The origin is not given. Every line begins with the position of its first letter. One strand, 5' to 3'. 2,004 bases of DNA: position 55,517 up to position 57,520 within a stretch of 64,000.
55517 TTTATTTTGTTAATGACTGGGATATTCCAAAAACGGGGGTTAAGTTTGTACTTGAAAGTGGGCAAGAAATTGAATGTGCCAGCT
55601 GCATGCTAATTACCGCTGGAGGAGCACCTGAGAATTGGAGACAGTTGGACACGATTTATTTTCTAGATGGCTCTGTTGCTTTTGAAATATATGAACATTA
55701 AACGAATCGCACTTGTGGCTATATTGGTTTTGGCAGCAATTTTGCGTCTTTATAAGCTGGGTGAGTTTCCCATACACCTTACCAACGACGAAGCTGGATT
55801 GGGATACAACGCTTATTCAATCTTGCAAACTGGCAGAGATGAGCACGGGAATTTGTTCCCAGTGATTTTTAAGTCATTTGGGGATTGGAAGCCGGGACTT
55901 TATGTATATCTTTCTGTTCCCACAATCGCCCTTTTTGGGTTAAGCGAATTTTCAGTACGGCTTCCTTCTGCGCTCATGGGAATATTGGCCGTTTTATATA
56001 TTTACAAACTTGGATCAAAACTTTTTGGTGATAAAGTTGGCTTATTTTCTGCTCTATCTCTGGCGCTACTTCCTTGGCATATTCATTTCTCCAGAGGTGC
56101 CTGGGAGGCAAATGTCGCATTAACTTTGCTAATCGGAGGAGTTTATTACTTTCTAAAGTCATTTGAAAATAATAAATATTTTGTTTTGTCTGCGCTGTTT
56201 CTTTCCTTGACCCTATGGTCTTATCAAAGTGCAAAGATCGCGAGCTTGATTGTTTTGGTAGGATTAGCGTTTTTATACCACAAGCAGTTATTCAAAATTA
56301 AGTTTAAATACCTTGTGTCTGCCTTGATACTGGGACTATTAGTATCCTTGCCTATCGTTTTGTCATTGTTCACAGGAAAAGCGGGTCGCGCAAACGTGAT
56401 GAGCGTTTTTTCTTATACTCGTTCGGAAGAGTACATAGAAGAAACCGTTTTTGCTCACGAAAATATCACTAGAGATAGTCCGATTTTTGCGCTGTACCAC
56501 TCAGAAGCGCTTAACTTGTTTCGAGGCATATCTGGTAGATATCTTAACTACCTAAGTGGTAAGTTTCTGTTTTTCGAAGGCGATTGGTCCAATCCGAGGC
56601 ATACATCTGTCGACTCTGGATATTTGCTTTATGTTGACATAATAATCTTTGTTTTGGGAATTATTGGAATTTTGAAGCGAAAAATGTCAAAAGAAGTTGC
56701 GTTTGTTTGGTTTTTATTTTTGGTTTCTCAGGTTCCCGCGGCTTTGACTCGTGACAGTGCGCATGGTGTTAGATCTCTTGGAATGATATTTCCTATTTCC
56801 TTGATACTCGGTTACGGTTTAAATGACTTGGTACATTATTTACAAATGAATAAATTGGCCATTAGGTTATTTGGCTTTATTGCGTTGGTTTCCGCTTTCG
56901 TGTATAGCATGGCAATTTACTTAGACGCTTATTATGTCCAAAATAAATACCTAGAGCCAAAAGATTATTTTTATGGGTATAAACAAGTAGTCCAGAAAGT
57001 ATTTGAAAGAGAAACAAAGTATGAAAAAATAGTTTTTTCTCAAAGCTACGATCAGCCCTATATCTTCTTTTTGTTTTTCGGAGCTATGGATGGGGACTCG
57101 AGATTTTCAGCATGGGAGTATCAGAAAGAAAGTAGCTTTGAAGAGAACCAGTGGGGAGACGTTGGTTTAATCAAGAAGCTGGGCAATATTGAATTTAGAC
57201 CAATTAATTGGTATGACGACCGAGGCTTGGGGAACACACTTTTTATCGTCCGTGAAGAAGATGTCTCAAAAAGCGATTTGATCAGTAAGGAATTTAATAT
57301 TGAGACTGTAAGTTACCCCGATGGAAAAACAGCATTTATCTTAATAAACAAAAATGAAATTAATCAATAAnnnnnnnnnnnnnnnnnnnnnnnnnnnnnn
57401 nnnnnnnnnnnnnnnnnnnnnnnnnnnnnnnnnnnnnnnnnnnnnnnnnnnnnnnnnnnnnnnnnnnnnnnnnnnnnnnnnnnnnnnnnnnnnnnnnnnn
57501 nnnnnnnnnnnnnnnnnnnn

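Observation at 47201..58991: Six tandem, co-directional PMT/ArnT-family GT-C paralogs (plus two other membrane proteins) in 12 kb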

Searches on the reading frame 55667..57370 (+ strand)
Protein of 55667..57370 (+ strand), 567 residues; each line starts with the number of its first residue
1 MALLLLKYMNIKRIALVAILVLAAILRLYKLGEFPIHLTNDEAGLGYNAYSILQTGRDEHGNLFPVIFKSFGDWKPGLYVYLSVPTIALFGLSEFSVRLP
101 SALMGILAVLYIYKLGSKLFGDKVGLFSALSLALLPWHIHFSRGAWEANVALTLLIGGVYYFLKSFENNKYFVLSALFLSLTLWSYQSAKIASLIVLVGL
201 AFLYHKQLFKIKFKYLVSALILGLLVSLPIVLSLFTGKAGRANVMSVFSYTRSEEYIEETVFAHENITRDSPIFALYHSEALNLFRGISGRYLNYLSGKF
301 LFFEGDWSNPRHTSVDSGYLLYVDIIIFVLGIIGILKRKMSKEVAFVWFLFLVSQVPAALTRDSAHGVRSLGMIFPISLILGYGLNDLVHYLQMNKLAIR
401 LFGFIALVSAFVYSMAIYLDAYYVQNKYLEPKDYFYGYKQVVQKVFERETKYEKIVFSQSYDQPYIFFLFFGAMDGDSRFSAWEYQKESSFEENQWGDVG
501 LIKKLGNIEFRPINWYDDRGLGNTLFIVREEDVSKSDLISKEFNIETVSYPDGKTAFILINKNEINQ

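Call 4: search_protein_families(library=pfam, proteins=[window:55667-57370:+], max_evalue=0.01)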
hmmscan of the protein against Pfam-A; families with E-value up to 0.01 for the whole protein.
window:55667-57370:+ (567 aa): 1 family
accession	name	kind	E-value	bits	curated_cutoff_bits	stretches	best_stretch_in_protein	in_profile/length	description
PF13231.12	PMT_2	-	7.6e-14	52.7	26.1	1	82-226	9-154/160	Dolichyl-phosphate-mannose-protein mannosyltransferase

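Call 12: search_protein_families(library=ncbifam, proteins=[window:55667-57370:+], max_evalue=0.01)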
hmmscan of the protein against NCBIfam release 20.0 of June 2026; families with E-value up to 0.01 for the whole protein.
window:55667-57370:+ (567 aa): 2 families
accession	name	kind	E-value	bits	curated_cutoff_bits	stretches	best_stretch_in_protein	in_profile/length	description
TIGR03663.1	TIGR03663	subfamily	2.7e-10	39.9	126.25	1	14-236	2-224/435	flippase activity-associated protein Agl23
TIGR04154.1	archaeo_STT3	subfamily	0.00032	19.2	450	1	99-139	100-140/831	oligosaccharyl transferase, archaeosortase A system-associated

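Call 13: find_homologous_proteins(query=window:55667-57370:+, max_evalue=0.00001)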
Query window:55667-57370:+ (567 aa): 2673 proteins with E <= 0.00001 among 8000 candidates; the best 120 are listed.
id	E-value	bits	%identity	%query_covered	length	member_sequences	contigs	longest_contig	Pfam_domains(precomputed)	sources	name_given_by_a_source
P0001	0.0e+0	1234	100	99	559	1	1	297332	PF13231.13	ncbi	-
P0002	5.7e-231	786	62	98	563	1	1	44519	PF13231.13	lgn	-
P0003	7.5e-222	756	59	99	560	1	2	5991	PF13231.13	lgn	-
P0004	1.2e-217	742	61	95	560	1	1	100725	PF02366.25,PF13231.13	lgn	-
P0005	3.3e-211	721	56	98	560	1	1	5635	PF13231.13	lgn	-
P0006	7.8e-203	694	56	98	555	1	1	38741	PF13231.13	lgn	-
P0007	1.8e-195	669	55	95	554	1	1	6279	PF02366.25,PF13231.13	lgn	-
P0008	4.0e-194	665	54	97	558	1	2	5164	PF13231.13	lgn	-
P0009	1.1e-191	657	54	94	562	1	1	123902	PF13231.13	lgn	-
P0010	2.1e-190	653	55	98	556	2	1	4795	PF02366.25,PF13231.13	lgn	-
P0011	1.5e-185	636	52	96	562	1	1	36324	PF13231.13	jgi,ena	-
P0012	1.4e-184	633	51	98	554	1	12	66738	PF13231.13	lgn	-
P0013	5.9e-184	631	53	98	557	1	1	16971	PF13231.13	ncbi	-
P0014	2.1e-183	629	51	97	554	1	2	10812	PF02516.21,PF13231.13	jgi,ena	jgi:4-amino-4-deoxy-L-arabinose transferase-like glycosyltransferase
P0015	2.5e-182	626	51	99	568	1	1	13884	PF13231.13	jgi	-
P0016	4.7e-182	625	54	98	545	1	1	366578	PF13231.13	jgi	-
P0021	4.2e-170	586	51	96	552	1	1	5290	PF02366.25,PF13231.13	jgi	-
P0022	2.1e-169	583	49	94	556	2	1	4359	PF02366.25,PF13231.13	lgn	-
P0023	3.5e-163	563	47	98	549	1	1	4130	PF02366.25,PF13231.13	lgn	-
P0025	4.3e-162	559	48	99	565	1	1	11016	PF02366.25,PF13231.13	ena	-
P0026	6.8e-161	555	49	97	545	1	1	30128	PF02366.25,PF13231.13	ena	-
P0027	1.3e-159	551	45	96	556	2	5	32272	PF02366.25,PF13231.13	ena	-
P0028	1.2e-158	548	48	97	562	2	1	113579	PF02366.25,PF13231.13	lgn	-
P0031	2.9e-157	543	49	96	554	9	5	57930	PF02366.25,PF13231.13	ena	-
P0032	5.6e-157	542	47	96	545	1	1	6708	PF02366.25,PF13231.13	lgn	-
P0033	2.0e-156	540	48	95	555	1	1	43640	PF02366.25,PF13231.13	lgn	-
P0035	1.8e-155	537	49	96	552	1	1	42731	PF02366.25,PF13231.13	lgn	-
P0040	1.1e-153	531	47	96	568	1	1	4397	PF02366.25,PF13231.13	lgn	-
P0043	6.1e-152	526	47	97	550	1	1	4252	PF02366.25,PF13231.13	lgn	-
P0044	1.6e-151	524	47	96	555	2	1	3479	PF02366.25,PF13231.13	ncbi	-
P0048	2.3e-150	520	45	95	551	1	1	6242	PF02366.25,PF13231.13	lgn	-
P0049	4.6e-150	519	46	96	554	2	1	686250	PF02366.25,PF13231.13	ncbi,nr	ncbi:MAG: glycosyltransferase family 39 protein [Candidatus Blackburnbacteria bacterium]|nr:glycosyl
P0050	5.5e-150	519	47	94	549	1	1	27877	PF02366.25,PF13231.13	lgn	-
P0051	1.1e-149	518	48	94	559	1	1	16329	PF02366.25,PF13231.13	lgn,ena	-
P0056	3.8e-148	513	47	98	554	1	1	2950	PF02366.25,PF13231.13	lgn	-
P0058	9.3e-148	512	47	98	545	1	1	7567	PF02366.25,PF13231.13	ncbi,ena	ncbi:MAG: glycosyltransferase family 39 protein [Patescibacteria group bacterium]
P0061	1.5e-147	511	47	97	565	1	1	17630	PF02366.25,PF13231.13,PF14264.13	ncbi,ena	-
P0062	1.9e-147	511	46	96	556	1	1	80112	PF02366.25,PF13231.13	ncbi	-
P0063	2.1e-147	511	48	94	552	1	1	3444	PF02366.25,PF13231.13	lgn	-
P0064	3.2e-147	510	48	95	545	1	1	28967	PF02366.25,PF13231.13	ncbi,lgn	ncbi:MAG: ArnT family glycosyltransferase [Patescibacteria group bacterium]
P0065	3.4e-147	510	47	98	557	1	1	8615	PF02366.25,PF13231.13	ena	-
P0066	4.6e-147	509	47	94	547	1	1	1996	PF02366.25,PF13231.13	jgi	jgi:4-amino-4-deoxy-L-arabinose transferase-like glycosyltransferase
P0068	5.5e-147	509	44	97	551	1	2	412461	PF02366.25,PF13231.13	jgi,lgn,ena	-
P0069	1.0e-146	508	44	97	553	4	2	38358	PF02366.25,PF13231.13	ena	-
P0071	3.3e-146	507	47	98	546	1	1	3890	PF02366.25,PF13231.13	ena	-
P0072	4.5e-146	506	45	99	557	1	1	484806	PF02366.25,PF13231.13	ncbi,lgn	-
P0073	9.8e-146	505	48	96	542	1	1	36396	PF02366.25,PF13231.13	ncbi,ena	-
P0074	1.7e-145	504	47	96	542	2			PF02366.25,PF13231.13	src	-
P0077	3.1e-145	503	47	98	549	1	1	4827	PF02366.25,PF13231.13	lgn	-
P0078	3.9e-145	503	45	98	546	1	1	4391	PF02366.25,PF13231.13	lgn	-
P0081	7.8e-145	502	47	98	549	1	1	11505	PF02366.25,PF13231.13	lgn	-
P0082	8.5e-145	502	45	96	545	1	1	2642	PF02366.25,PF13231.13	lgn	-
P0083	1.0e-144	502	47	93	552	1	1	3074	PF02366.25,PF13231.13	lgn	-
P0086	1.9e-144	501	45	97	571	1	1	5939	PF02366.25,PF13231.13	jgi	-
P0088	2.3e-144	501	47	98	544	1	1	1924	PF02366.25,PF13231.13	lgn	-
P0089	2.4e-144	501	47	93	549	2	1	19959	PF02366.25,PF13231.13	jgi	jgi:4-amino-4-deoxy-L-arabinose transferase-like glycosyltransferase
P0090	2.4e-144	500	46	98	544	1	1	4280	PF02366.25,PF13231.13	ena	-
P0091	2.7e-144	500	47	95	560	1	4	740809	PF02366.25,PF13231.13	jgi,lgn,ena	-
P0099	6.5e-144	499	46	98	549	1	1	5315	PF02366.25,PF13231.13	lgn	-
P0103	1.0e-143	498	45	98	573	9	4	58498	PF02366.25,PF13231.13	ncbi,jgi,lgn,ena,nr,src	ncbi:hypothetical protein A3A50_02255 [Candidatus Woesebacteria bacterium RIFCSPLOWO2_01_FULL_38_20]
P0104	1.0e-143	498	45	98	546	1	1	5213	PF02366.25,PF13231.13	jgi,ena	-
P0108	3.1e-143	497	45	97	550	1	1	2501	PF02366.25,PF13231.13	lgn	-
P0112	8.2e-143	495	46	97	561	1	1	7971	PF02366.25,PF13231.13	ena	-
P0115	1.1e-142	495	46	97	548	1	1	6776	PF02366.25,PF13231.13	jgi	jgi:4-amino-4-deoxy-L-arabinose transferase-like glycosyltransferase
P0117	1.2e-142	495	44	97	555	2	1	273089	PF02366.25,PF13231.13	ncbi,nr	ncbi:MAG: glycosyltransferase family 39 protein [bacterium]|nr:glycosyltransferase family 39 protein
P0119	1.3e-142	495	45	96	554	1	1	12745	PF02366.25,PF13231.13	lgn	-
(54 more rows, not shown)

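Call 15: find_encoding_contigs(protein=P0001, flank=10000, max_places=3)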
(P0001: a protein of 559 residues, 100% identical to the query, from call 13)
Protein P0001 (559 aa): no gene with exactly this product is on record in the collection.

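Call 16: find_encoding_contigs(protein=P0004, flank=10000, max_places=2)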
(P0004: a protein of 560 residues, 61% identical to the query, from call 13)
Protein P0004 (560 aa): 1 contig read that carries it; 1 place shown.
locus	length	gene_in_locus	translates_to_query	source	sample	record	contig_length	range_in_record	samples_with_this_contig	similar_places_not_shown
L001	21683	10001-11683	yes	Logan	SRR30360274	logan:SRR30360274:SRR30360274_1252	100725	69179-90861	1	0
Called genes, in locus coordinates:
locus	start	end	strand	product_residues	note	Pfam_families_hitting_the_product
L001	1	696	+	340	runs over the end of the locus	PF00534:Glycos_transf_1, PF13692:Glyco_trans_1_4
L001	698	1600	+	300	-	PF00535:Glycos_transf_2, PF13641:Glyco_tranf_2_3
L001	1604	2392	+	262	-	PF00535:Glycos_transf_2, PF10111:Glyco_tranf_2_2, PF13641:Glyco_tranf_2_3, PF13632:Glyco_trans_2_3 (weak)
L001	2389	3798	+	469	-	-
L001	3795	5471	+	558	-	PF02366:PMT (weak), PF13231:PMT_2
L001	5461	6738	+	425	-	-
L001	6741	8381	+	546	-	PF02366:PMT (weak), PF13231:PMT_2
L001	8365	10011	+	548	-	PF02366:PMT, PF13231:PMT_2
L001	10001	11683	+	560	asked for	PF02366:PMT (weak), PF13231:PMT_2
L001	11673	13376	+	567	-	PF02366:PMT (weak)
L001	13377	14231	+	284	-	PF00535:Glycos_transf_2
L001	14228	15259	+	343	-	PF13579:Glyco_trans_4_4 (faint), PF13439:Glyco_transf_4, PF00534:Glycos_transf_1, PF13692:Glyco_trans_1_4, PF20706:GT4-conflict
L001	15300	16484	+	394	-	PF01943:Polysacc_synt, PF13440:Polysacc_synt_3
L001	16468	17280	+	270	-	PF13641:Glyco_tranf_2_3 (weak), PF00535:Glycos_transf_2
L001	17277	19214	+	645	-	-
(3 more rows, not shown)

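Call 17: find_encoding_contigs(protein=P0009, flank=10000, max_places=1)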
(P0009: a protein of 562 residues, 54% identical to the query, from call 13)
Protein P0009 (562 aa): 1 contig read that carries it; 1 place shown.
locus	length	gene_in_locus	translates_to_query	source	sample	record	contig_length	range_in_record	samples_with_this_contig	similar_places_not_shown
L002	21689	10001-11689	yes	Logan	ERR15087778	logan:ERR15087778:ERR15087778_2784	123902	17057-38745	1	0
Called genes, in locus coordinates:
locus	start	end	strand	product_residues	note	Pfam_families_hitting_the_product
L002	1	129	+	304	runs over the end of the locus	PF00535:Glycos_transf_2, PF13641:Glyco_tranf_2_3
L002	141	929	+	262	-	PF00535:Glycos_transf_2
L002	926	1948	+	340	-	PF00534:Glycos_transf_1, PF13692:Glyco_trans_1_4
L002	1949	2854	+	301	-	PF00535:Glycos_transf_2, PF13641:Glyco_tranf_2_3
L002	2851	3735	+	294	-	PF00535:Glycos_transf_2, PF10111:Glyco_tranf_2_2 (weak), PF13641:Glyco_tranf_2_3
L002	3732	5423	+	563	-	-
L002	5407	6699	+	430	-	-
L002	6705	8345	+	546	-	PF02516:STT3 (weak), PF13231:PMT_2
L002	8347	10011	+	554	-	PF02366:PMT, PF13231:PMT_2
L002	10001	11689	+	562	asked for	PF13231:PMT_2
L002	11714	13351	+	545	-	PF02366:PMT, PF13231:PMT_2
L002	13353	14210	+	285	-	PF00535:Glycos_transf_2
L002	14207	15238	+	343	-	PF13579:Glyco_trans_4_4 (weak), PF13439:Glyco_transf_4, PF00534:Glycos_transf_1, PF13692:Glyco_trans_1_4, PF20706:GT4-conflict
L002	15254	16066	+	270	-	PF13641:Glyco_tranf_2_3, PF00535:Glycos_transf_2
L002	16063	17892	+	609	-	-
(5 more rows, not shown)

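Call 18: find_encoding_contigs(protein=P0016, flank=10000, max_places=1)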
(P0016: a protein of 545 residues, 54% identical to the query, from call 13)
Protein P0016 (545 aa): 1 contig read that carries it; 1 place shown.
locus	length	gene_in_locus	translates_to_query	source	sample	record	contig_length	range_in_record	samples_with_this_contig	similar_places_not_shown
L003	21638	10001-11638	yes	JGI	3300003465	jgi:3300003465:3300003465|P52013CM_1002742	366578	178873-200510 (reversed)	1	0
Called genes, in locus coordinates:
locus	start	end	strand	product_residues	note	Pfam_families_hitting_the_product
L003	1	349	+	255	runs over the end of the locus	PF00535:Glycos_transf_2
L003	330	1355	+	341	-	PF00534:Glycos_transf_1, PF13692:Glyco_trans_1_4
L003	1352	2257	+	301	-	PF00535:Glycos_transf_2, PF13641:Glyco_tranf_2_3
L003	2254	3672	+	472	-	PF13231:PMT_2 (weak)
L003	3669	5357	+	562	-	PF13231:PMT_2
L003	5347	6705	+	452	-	-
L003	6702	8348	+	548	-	PF13231:PMT_2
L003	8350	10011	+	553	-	PF13231:PMT_2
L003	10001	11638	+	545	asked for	PF13231:PMT_2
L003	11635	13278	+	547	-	PF02366:PMT, PF13231:PMT_2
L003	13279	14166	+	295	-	PF00535:Glycos_transf_2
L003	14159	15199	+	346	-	PF13439:Glyco_transf_4 (weak), PF00534:Glycos_transf_1, PF13692:Glyco_trans_1_4, PF20706:GT4-conflict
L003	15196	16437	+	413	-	PF01943:Polysacc_synt, PF13440:Polysacc_synt_3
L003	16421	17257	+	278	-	PF00535:Glycos_transf_2, PF13641:Glyco_tranf_2_3 (weak)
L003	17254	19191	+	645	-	-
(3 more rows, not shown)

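Call 19: find_encoding_contigs(protein=P0049, flank=10000, max_places=1)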
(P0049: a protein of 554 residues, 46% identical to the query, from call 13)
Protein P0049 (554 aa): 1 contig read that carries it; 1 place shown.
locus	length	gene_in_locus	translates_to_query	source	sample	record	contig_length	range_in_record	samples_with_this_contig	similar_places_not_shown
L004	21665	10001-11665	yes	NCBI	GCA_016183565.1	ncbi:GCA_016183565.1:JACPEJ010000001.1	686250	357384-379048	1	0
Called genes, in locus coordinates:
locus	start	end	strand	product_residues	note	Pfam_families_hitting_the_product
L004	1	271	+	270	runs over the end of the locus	PF00535:Glycos_transf_2, PF10111:Glyco_tranf_2_2 (faint), PF13641:Glyco_tranf_2_3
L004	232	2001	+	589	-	PF13231:PMT_2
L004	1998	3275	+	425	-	-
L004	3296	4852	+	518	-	PF13231:PMT_2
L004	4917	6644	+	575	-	PF13231:PMT_2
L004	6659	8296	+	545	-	-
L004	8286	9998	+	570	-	PF02366:PMT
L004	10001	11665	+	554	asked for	PF02366:PMT (weak), PF13231:PMT_2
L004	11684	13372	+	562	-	PF13231:PMT_2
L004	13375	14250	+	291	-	PF00535:Glycos_transf_2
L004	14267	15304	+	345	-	PF13439:Glyco_transf_4, PF20706:GT4-conflict (weak), PF00534:Glycos_transf_1, PF13692:Glyco_trans_1_4, PF13524:Glyco_trans_1_2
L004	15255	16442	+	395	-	-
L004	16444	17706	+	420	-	PF01943:Polysacc_synt, PF13440:Polysacc_synt_3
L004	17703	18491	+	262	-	PF00535:Glycos_transf_2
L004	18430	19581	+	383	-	PF13439:Glyco_transf_4, PF13579:Glyco_trans_4_4 (weak), PF20706:GT4-conflict, PF00534:Glycos_transf_1, PF13692:Glyco_trans_1_4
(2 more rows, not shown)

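Call 34: predict_structure(alignment_id=A2)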
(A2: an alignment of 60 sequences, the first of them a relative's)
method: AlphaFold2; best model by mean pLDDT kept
length: 559 residues; sequences in the alignment: 60
mean_pLDDT: 93.2   pTM: 0.92
mean pLDDT of the five models: 93.2, 92.9, 92.7, 91.8, 90.3
residues with pLDDT >= 90: 453; 70-90: 91; 50-70: 13; < 50: 2
segments of 3 or more residues with pLDDT < 50: none
pLDDT, mean of each block of 10 residues (from residue 1): 93 98 90 95 97 92 82 98 98 98 99 98 98 93 98 98 98 92 91 97 98 96 87 72 84 87 90 91 95 95 91 98 97 97 95 88 96 98 97 98 98 93 92 96 96 92 96 93 71 86 94 95 94 95 96 78
secondary structure, 60 per line:
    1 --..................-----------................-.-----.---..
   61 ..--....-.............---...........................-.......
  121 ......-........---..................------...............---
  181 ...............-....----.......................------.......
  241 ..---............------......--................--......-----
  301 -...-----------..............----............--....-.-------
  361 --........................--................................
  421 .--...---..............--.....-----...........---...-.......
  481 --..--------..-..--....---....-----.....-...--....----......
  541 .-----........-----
elements in order: H3-20 H32-47 E59-62 E65-68 H70-82 H86-112 H114-126 H128-135 H139-156 H163-177 H181-195 H197-200 H205-227 H234-237 H239-242 H246-257 H264-269 H272-287 H290-295 H316-329 H334-345 H348-351 H363-386 H389-421 H430-443 E446-450 H456-466 H474-480 E500-503 H507-510 E516-520 H527-530 E535-541 E547-554
